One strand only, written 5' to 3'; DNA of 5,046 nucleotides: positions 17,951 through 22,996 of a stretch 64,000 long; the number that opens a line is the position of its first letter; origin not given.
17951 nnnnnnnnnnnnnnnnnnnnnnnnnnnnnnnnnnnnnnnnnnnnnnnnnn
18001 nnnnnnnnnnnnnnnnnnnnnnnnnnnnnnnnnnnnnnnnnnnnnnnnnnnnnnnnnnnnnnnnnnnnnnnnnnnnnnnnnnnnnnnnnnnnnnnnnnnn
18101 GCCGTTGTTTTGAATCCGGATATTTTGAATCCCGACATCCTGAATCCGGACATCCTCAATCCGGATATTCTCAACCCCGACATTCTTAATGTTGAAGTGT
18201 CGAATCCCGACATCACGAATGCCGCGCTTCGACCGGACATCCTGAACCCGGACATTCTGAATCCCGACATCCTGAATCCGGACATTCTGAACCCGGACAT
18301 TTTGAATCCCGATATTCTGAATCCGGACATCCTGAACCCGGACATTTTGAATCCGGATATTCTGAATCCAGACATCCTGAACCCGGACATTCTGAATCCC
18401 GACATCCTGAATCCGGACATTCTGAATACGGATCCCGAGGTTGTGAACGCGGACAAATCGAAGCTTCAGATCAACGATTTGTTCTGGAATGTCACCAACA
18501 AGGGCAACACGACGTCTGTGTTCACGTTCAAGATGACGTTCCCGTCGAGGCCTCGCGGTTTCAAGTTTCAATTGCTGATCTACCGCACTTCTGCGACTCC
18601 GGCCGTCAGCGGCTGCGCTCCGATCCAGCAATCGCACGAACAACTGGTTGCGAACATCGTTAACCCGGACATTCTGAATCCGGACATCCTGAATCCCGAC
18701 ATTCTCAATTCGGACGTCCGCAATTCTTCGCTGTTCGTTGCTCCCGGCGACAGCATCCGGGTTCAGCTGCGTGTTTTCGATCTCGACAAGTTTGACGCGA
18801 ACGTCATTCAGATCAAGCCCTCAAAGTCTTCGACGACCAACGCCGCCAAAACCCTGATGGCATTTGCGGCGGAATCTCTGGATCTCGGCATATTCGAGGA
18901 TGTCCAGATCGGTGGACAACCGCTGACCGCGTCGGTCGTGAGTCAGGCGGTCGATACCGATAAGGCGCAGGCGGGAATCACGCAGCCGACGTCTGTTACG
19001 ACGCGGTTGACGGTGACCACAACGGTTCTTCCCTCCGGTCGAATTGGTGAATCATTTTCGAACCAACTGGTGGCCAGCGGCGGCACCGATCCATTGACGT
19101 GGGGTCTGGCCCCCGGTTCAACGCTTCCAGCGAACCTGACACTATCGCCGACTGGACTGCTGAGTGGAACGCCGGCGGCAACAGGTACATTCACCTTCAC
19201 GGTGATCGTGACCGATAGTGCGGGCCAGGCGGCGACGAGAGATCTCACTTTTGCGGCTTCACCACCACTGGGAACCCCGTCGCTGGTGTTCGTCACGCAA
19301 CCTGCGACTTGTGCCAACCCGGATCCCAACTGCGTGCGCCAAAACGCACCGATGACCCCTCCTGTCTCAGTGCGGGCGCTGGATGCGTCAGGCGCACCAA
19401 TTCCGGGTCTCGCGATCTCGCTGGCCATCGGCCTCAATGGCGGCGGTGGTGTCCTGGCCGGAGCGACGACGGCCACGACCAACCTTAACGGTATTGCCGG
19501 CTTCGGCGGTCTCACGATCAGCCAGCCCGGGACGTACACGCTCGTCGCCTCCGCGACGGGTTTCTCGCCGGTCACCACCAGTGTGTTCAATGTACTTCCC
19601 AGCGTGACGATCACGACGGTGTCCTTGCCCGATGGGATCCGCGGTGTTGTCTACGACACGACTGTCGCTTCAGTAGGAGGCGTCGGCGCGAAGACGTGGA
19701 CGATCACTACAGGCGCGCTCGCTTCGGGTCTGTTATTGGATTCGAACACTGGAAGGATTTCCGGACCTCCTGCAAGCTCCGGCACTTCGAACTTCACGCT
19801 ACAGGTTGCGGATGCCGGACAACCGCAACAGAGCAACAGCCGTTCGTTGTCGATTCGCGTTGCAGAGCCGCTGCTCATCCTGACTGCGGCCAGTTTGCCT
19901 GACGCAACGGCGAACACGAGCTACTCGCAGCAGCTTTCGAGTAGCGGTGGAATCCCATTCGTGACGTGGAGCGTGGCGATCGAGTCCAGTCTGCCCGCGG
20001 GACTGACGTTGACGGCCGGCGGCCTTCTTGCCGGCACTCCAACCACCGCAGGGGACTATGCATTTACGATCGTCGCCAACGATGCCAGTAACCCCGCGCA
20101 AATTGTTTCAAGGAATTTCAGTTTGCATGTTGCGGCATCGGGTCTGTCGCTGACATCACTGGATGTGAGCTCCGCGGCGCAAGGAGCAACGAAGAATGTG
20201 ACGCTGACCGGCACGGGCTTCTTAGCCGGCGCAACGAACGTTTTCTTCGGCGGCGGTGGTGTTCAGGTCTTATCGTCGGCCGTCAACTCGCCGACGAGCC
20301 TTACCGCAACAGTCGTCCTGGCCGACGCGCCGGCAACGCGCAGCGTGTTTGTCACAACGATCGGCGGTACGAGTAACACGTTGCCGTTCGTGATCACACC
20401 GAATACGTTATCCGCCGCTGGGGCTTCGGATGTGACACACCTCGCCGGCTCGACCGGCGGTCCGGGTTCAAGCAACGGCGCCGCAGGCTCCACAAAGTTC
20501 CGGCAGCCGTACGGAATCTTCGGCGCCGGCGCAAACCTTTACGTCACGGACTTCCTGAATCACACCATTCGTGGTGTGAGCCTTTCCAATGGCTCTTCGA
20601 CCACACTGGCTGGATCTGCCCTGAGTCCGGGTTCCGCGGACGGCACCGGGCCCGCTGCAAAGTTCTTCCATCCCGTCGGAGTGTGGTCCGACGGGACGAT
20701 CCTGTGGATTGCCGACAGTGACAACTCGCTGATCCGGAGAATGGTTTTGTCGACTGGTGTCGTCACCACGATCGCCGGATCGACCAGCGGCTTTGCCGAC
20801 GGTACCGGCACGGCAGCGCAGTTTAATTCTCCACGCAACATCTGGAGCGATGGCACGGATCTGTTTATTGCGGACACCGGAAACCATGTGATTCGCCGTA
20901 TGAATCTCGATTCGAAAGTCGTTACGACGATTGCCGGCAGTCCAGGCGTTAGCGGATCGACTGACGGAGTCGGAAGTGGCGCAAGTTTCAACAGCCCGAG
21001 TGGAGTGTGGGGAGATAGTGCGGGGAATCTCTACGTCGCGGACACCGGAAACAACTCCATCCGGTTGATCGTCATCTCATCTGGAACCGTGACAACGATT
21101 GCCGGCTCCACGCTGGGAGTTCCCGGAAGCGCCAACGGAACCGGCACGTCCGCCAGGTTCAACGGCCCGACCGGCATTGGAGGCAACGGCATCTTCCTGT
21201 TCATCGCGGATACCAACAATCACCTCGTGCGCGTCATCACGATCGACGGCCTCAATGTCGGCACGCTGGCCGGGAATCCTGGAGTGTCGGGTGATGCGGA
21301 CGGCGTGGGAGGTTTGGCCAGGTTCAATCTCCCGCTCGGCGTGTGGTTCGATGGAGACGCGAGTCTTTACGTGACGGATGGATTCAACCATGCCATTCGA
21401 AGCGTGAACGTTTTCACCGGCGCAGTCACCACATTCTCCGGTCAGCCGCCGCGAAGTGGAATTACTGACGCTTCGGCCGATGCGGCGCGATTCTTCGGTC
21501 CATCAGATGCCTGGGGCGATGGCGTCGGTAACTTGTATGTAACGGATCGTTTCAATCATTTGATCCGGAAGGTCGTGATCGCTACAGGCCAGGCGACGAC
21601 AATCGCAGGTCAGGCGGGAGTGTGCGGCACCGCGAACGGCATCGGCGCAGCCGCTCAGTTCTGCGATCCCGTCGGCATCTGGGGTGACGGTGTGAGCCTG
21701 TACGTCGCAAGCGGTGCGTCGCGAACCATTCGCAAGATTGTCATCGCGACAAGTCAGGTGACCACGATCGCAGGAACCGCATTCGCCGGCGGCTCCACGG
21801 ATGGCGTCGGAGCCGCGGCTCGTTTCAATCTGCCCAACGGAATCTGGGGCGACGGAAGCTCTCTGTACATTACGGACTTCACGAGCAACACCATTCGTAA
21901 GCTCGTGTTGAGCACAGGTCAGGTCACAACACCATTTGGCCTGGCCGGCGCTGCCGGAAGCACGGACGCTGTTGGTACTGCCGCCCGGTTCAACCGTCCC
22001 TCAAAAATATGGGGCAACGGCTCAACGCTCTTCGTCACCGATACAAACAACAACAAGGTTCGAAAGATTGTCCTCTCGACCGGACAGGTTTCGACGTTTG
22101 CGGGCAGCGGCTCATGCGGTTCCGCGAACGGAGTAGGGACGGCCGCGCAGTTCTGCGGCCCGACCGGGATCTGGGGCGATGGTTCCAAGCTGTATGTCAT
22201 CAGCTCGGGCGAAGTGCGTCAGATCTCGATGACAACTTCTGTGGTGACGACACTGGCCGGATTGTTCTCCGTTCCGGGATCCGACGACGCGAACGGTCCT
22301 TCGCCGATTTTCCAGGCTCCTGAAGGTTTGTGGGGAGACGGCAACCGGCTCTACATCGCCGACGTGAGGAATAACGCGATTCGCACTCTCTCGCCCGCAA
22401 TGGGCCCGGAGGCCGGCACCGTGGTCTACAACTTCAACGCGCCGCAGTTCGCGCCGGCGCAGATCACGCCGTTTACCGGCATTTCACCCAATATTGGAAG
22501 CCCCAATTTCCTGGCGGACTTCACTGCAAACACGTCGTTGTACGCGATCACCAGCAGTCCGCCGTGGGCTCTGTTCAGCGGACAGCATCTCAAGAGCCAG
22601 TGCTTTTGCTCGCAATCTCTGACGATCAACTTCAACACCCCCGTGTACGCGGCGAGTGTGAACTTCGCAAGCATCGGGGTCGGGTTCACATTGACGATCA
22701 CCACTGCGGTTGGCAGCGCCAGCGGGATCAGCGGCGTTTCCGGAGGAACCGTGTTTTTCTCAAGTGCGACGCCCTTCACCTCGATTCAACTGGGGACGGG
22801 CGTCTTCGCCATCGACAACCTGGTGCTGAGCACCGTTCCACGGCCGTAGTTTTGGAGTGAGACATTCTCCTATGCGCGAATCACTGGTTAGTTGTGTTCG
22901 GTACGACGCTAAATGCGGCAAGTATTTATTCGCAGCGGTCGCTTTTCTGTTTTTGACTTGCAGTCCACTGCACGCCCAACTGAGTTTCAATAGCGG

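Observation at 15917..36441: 20.5-kb four-gene operon of giant surface proteins with no recognisable outer-membrane export or anchoring signal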

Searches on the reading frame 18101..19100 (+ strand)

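Call 19: search_protein_families(library=pfam, proteins=[window:18101-19100:+], max_evalue=10)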
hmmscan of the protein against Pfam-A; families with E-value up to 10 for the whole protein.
window:18101-19100:+ (333 aa): 1 family
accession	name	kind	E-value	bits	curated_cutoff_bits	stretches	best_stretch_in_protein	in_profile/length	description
PF02095.21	Extensin_1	-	2.7e-05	24.5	105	1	6-109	29-133/171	Extensin-like protein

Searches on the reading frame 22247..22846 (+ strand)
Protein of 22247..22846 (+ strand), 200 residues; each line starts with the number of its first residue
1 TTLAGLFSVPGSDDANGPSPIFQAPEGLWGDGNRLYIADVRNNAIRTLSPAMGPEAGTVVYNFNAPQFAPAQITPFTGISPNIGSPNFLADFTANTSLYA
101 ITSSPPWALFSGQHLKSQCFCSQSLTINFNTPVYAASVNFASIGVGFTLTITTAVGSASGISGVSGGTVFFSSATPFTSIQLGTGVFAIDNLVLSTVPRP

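Call 18: search_protein_families(library=ncbifam, proteins=[window:22247-22846:+], max_evalue=10)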
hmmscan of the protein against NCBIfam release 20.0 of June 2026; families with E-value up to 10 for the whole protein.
window:22247-22846:+ (200 aa): 0 families

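Call 19: search_protein_families(library=pfam, proteins=[window:22247-22846:+], max_evalue=10)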
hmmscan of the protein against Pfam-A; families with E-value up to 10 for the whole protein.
window:22247-22846:+ (200 aa): 0 families

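Call 24: find_homologous_proteins(query=window:22352-22846:+, max_evalue=0.01)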
Query window:22352-22846:+ (165 aa): 2 proteins with E <= 0.01 among 84 candidates.
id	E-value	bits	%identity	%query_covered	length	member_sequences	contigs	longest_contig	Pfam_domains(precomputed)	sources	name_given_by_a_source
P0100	2.0e-45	172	61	85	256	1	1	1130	PF22888.2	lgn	-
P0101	8.5e-17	79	72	39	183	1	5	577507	-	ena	-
